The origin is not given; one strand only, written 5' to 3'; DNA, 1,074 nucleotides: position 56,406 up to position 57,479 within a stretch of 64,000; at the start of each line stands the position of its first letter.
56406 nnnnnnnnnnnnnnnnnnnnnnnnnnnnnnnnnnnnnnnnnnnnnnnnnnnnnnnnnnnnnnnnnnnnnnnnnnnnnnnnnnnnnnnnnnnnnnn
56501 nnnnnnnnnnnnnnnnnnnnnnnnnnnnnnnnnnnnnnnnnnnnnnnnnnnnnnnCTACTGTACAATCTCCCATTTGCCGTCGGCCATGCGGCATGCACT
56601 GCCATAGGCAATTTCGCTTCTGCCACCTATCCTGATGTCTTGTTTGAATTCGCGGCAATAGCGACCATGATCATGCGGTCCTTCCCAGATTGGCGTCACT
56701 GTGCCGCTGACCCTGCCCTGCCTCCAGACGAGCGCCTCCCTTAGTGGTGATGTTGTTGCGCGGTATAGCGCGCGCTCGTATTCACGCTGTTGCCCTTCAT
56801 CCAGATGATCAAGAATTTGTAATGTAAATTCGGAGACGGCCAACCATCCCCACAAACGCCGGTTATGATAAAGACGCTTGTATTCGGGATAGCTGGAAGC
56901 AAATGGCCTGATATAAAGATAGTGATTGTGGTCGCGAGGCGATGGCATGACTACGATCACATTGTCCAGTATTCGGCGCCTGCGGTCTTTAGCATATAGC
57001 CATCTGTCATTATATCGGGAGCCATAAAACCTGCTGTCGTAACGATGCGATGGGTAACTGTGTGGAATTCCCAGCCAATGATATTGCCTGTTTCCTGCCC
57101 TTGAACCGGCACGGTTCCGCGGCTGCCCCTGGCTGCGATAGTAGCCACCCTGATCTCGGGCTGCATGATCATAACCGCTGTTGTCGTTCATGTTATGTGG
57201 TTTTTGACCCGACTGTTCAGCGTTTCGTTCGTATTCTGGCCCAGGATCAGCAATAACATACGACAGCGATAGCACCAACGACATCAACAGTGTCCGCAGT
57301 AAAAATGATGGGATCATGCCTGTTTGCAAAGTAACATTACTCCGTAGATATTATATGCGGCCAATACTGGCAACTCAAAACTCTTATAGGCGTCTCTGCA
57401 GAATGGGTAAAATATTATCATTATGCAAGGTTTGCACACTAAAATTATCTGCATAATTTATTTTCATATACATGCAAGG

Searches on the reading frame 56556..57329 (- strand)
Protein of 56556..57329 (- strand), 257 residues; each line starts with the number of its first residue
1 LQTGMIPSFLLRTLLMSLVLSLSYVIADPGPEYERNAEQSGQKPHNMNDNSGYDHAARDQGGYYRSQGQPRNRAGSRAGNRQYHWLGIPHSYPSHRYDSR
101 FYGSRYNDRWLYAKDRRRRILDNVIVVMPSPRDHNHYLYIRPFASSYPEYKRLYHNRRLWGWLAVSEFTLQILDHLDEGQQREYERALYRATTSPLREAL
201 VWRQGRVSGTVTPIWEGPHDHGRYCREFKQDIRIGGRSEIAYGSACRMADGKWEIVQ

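Call 5: search_protein_families(library=pfam, proteins=[window:56556-57329:-], max_evalue=1)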
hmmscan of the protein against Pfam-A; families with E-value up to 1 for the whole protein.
window:56556-57329:- (257 aa): 1 family
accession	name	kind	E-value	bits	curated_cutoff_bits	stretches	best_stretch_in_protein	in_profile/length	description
PF16998.10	17kDa_Anti_2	-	4.4e-06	26.9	26.6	1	208-256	64-111/116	17 kDa outer membrane surface antigen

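Call 42: find_encoding_contigs(protein=window:56556-57329:-, flank=8000)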
Protein window:56556-57329:- (257 aa): no gene with exactly this product is on record in the collection.
